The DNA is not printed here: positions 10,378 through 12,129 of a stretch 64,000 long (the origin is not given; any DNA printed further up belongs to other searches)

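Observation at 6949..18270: Eleven-gene oxidative tailoring operon with no PKS, NRPS, terpene or RiPP backbone gene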

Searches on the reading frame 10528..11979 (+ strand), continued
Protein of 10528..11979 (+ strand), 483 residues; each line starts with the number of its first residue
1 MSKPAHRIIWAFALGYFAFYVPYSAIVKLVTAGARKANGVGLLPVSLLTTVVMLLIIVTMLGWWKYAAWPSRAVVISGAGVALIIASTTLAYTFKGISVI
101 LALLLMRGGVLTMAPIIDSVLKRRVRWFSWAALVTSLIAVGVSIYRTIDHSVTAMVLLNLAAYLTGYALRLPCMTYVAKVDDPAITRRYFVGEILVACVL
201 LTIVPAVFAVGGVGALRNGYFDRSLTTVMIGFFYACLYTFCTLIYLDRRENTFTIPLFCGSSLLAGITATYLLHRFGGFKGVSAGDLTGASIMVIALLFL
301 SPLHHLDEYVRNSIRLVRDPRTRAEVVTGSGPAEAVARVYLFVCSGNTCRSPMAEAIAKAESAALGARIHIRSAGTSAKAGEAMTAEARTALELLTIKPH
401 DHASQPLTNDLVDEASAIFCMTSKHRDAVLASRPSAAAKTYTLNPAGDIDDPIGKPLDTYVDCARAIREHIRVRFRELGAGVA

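Call 41: fold_search(model_id=the predicted structure, library=pdb)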
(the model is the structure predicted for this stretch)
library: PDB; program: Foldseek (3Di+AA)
matches with E <= 10: 797; with E <= 0.001: 93
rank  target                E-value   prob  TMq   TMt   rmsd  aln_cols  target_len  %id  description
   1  4etn                  4.3e-10  1.00  0.29  0.92   1.3       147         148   33  Crystal structure of YwlE mutant from Bacillus subtilis (released 2012-06-20)
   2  4pic_A                4.3e-10  1.00  0.28  0.85   1.6       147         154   33  YwlE arginine phosphatase from Geobacillus stearothermophilus (released 2014-05-28)
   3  4kk4                  1.6e-09  1.00  0.28  0.89   1.3       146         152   33  YwlE arginine phosphatase - C7S mutant with phosphorylated active site serine (released 2013-07-03)
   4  4egs_A                4.3e-09  1.00  0.28  0.92   1.3       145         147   34  Crystal Structure Analysis of Low Molecular Weight Protein Tyrosine Phosphatase from T. tengcongensis (released 2012-10-03)
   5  4kk3                  5.8e-09  1.00  0.28  0.88   1.5       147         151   35  YwlE arginine phosphatase - wildtype (released 2013-07-03)
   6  4d74                  2.1e-08  1.00  0.27  0.82   2.1       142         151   30  1.57 A crystal structure of erwinia amylovora tyrosine phosphatase amsI (released 2016-01-20)
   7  7dhd_A                7.6e-08  1.00  0.28  0.87   1.6       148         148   26  Vibrio vulnificus Wzb (released 2021-01-20)
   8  2wmy_F                9.1e-08  1.00  0.28  0.89   1.6       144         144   22  Crystal structure of the tyrosine phosphatase Wzb from Escherichia coli K30 in complex with sulphate. (released 2009-07-21)
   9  7dhf_A                9.5e-08  1.00  0.27  0.87   1.5       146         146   26  Vibrio vulnificus Wzb in complex with benzylphosphonate (released 2021-01-20)
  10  7dhe_A                9.5e-08  1.00  0.27  0.88   1.5       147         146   26  Vibrio vulnificus Wzb in complex with benzylphosphonate (released 2021-01-20)
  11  1zgg_MODEL_1_A        1.0e-07  1.00  0.28  0.87   1.7       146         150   34  Solution structure of a low molecular weight protein tyrosine phosphatase from Bacillus subtilis (released 2006-03-28)
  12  2wmy_B                1.2e-07  1.00  0.27  0.89   1.6       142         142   20  Crystal structure of the tyrosine phosphatase Wzb from Escherichia coli K30 in complex with sulphate. (released 2009-07-21)
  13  2cwd_A                2.1e-07  1.00  0.28  0.89   1.2       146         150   29  Crystal Structure of TT1001 protein from Thermus thermophilus HB8 (released 2006-09-05)
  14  7dhf_C                2.1e-07  1.00  0.27  0.85   1.5       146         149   26  Vibrio vulnificus Wzb in complex with benzylphosphonate (released 2021-01-20)
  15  5z3m_A                2.3e-07  1.00  0.28  0.87   1.7       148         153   23  Crystal structure of Low Molecular Weight Phosphotyrosine phosphatase (VcLMWPTP-2) from Vibrio choleraeO395 (released 2018-09-19)
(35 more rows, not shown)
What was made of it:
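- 10528..11979 (+): G5: 10-TM DMT-fold transporter (residues about 1-318) fused to a cytoplasmic YwlE-type LMW phosphatase (residues about 338-480). Foldseek: YwlE TM 0.92; SLC35B1 TM 0.71; triose-phosphate/phosphate translocator TM 0.66 (call 41).
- G5's best membrane-domain match is SLC35B1, of the nucleotide-sugar transporter family (call 41).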

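Call 44: search_protein_families(library=pfam, proteins=[L030:6-1862:+, L030:1819-3786:+, L030:3814-4953:+, L030:4964-6496:+, L030:11467-12126:+, L030:12123-13211:+, L030:13208-14305:+, L030:14327-15304:+, L030:15318-16223:+, L030:16220-16765:+], max_evalue=0.001)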
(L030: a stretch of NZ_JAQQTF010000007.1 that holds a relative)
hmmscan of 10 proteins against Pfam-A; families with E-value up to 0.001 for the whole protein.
L030:6-1862:+ (618 aa): 0 families

L030:1819-3786:+ (655 aa): 7 families
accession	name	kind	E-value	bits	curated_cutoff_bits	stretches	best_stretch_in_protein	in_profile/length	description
PF25174.1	Beta-prop_THOC3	-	2.6e-11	43.5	305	1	272-386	59-171/272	THOC3 beta-propeller domain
PF21783.3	YNCE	-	5.5e-08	32.9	27.1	1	177-344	163-326/339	YNCE-like beta-propeller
PF02239.22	Cytochrom_D1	-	4.8e-06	25.8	25.5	0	171-305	228-360/368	Cytochrome D1 heme domain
PF13115.11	YtkA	-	6.2e-05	24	25.9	0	566-629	18-79/85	YtkA-like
PF24814.1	WD40_Prp19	-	0.00022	20.8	320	1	270-395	59-187/281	Prp19 WD40 domain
PF16819.11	DUF5074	-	0.0006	19.4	27.2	0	282-377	117-217/353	Domain of unknown function (DUF5074)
PF23414.1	Beta-prop_EML_2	-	0.00067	19.6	90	0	274-357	12-95/266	Echinoderm microtubule-associated protein second beta-propeller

L030:3814-4953:+ (379 aa): 3 families
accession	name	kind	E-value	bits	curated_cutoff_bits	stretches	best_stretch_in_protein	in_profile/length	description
PF02630.20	SCO1-SenC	-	6.9e-39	133.3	22.8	2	57-170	5-113/134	SCO1/SenC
PF00578.27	AhpC-TSA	-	1.9e-11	44.4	26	1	52-156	4-97/124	AhpC/TSA family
PF08534.16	Redoxin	-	1.5e-06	28.5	26.6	0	52-148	5-93/148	Redoxin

L030:4964-6496:+ (510 aa): 2 families
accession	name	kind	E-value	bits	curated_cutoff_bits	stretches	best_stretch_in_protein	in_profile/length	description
PF13458.12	Peripla_BP_6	-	5.3e-14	53.1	31.7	1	167-490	2-336/343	Periplasmic binding protein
PF00034.26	Cytochrom_C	-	1.6e-07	33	21.3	1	65-152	10-87/90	Cytochrome c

L030:11467-12126:+ (219 aa): 1 family
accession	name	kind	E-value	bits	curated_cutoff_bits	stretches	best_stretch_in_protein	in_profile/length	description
PF01973.23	MptE-like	-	1.9e-08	34.8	34.6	1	24-160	26-167/171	6-hydroxymethylpterin diphosphokinase MptE-like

L030:12123-13211:+ (362 aa): 1 family
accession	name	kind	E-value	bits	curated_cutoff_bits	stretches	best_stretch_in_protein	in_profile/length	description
PF00296.26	Bac_luciferase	-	1.5e-43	149.8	27.9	1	25-327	19-314/314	Luciferase-like monooxygenase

L030:13208-14305:+ (365 aa): 1 family
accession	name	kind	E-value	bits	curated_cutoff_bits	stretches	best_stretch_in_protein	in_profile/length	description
PF00296.26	Bac_luciferase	-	6.7e-34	118.1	27.9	1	27-328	9-314/314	Luciferase-like monooxygenase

L030:14327-15304:+ (325 aa): 3 families
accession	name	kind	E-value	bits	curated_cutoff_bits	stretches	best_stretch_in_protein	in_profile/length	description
PF00534.26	Glycos_transf_1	-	5.9e-17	62.2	26.4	1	146-283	12-153/172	Glycosyl transferases group 1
PF13692.12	Glyco_trans_1_4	-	8.2e-13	49.3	27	1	152-273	4-130/142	Glycosyl transferases group 1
PF20706.3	GT4-conflict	-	3.4e-07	30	26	1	216-266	276-325/385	Family 4 Glycosyltransferase in conflict systems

L030:15318-16223:+ (301 aa): 2 families
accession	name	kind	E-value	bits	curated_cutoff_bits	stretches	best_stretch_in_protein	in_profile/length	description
PF24793.1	GINT1_N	-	1.5e-62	211.8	27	1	8-286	6-303/304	Glucosamine inositolphosphorylceramide transferase 1, N-terminal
PF04616.20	Glyco_hydro_43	-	5.3e-05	23.2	32.2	0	44-168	6-143/288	Glycosyl hydrolases family 43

L030:16220-16765:+ (181 aa): 2 families
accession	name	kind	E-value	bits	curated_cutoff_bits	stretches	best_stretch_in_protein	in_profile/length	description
PF03358.20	FMN_red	-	1.3e-34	119.4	24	1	3-147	2-149/152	NADPH-dependent FMN reductase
PF02525.22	Flavodoxin_2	-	9.3e-10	39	27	1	2-97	1-102/198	Flavodoxin-like fold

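Call 45: search_protein_families(library=pfam, proteins=[L038:406-1140:-, L038:1185-2450:-, L038:2461-3288:-, L038:3474-5561:-, L038:5645-6298:-, L038:7318-8142:-, L038:11675-12469:-, L038:13184-14071:+, L038:14150-15697:-, L038:15778-16701:-], max_evalue=0.001)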
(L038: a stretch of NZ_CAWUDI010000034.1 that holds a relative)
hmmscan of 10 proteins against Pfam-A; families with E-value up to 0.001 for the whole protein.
L038:406-1140:- (244 aa): 2 families
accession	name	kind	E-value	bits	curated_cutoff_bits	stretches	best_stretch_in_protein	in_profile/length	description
PF00685.33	Sulfotransfer_1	-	2.8e-17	63.4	22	1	76-233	95-251/255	Sulfotransferase domain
PF13469.12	Sulfotransfer_3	-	0.00047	20.9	27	1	76-168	129-212/216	Sulfotransferase family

L038:1185-2450:- (421 aa): 5 families
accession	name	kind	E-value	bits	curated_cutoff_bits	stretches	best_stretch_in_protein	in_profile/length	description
PF13692.12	Glyco_trans_1_4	-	4.9e-26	92.1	27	1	247-385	2-142/142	Glycosyl transferases group 1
PF00534.26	Glycos_transf_1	-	2.1e-14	53.9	26.4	1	270-396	35-169/172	Glycosyl transferases group 1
PF13524.12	Glyco_trans_1_2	-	1e-07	32.4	25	1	274-409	8-138/144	Glycosyl transferase-like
PF13439.12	Glyco_transf_4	-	1.5e-05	25.6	28.5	1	99-225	56-168/170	Glycosyltransferase Family 4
PF13579.12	Glyco_trans_4_4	-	0.00013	22.7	29.7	1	87-222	47-158/158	Glycosyl transferase 4-like domain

L038:2461-3288:- (275 aa): 1 family
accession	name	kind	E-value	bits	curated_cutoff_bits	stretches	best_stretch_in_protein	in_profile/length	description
PF05721.19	PhyH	-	5e-27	96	22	1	11-222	1-205/213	Phytanoyl-CoA dioxygenase (PhyH)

L038:3474-5561:- (695 aa): 3 families
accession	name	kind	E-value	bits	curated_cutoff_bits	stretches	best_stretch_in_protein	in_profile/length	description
PF07731.20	Cu-oxidase_2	-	1.7e-21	76.9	20.4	1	539-688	5-133/137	Multicopper oxidase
PF07732.21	Cu-oxidase_3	-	5.9e-07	30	21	1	224-266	80-118/119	Multicopper oxidase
PF00394.28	Cu-oxidase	-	9.1e-05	23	21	0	319-431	33-141/157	Multicopper oxidase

L038:5645-6298:- (217 aa): 1 family
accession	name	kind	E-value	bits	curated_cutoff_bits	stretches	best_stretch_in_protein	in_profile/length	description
PF03358.20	FMN_red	-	2.3e-33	115.3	24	1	30-171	3-147/152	NADPH-dependent FMN reductase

L038:7318-8142:- (274 aa): 5 families
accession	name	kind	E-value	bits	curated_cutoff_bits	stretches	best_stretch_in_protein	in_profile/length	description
PF13561.12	adh_short_C2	-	1.1e-53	182.8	27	1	27-269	3-235/236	Enoyl-(Acyl carrier protein) reductase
PF00106.31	adh_short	-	6.4e-48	163.3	26.6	1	21-208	1-189/195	short chain dehydrogenase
PF08659.16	KR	-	1.3e-07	32.2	22.6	1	22-160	2-139/180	KR domain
PF03435.24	Sacchrp_dh_NADP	-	0.00022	22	25.1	0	31-92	8-69/129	Saccharopine dehydrogenase NADP binding domain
PF13460.12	NAD_binding_10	-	0.00041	20.7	27.2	1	30-166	4-109/184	NAD(P)H-binding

L038:11675-12469:- (264 aa): 4 families
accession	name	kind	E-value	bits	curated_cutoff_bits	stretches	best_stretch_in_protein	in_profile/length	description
PF13417.12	GST_N_3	-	2.5e-18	66.6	22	1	4-77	1-74/75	Glutathione S-transferase, N-terminal domain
PF13409.12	GST_N_2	-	8e-12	46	25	1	10-73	2-70/70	Glutathione S-transferase, N-terminal domain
PF02798.26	GST_N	-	4.1e-09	37.1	20.9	1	2-71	3-75/76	Glutathione S-transferase, N-terminal domain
PF13410.11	GST_C_2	-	0.00028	21.4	24.9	1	156-204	2-50/69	Glutathione S-transferase, C-terminal domain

L038:13184-14071:+ (295 aa): 1 family
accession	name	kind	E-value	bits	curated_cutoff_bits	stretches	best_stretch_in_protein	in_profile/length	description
PF02469.27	Fasciclin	-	3.5e-39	134.3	22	1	170-292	2-123/123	Fasciclin domain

L038:14150-15697:- (515 aa): 0 families

L038:15778-16701:- (307 aa): 2 families
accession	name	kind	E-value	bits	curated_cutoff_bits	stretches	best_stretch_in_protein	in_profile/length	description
PF01385.25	OrfB_IS605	-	7.7e-22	78.2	30.5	1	82-197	1-119/120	Probable transposase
PF07282.18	Cas12f1-like_TNB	-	1.4e-20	73.7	26.3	1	209-273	1-60/60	Cas12f1-like, TNB domain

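Call 55: find_encoding_contigs(protein=P0047, flank=10000, max_places=1)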
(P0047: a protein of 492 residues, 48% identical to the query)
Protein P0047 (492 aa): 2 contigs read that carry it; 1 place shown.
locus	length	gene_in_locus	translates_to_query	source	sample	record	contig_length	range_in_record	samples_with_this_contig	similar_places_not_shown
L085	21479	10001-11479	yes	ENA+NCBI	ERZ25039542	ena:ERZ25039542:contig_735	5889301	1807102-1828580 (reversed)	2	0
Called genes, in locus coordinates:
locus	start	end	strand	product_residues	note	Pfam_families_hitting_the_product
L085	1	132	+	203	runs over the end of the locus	PF05728:UPF0227, PF12697:Abhydrolase_6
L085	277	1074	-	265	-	-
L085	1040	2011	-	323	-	PF13676:TIR_2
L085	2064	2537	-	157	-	-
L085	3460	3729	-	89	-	-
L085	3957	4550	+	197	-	PF04542:Sigma70_r2 (weak), PF08281:Sigma70_r4_2, PF04545:Sigma70_r4 (weak)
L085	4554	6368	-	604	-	PF02239:Cytochrom_D1 (faint), PF25174:Beta-prop_THOC3 (faint)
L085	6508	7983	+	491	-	PF01487:DHquinase_I, PF08501:Shikimate_dh_N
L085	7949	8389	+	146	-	-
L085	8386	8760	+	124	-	-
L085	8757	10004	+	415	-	PF02771:Acyl-CoA_dh_N, PF02770:Acyl-CoA_dh_M (weak), PF00441:Acyl-CoA_dh_1, PF08028:Acyl-CoA_dh_2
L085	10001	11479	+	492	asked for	PF01451:LMWPc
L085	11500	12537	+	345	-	PF00296:Bac_luciferase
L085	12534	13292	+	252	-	-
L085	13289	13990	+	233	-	-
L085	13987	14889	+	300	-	-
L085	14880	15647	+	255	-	PF05721:PhyH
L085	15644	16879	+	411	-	PF01041:DegT_DnrJ_EryC1, PF01212:Beta_elim_lyase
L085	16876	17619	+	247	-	PF05721:PhyH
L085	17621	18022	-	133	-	PF01042:Ribonuc_L-PSP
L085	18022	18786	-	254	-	-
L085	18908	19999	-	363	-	PF00296:Bac_luciferase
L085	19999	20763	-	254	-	PF13489:Methyltransf_23, PF08241:Methyltransf_11 (weak), PF08242:Methyltransf_12, PF13649:Methyltransf_25 (weak)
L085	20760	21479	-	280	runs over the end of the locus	PF05721:PhyH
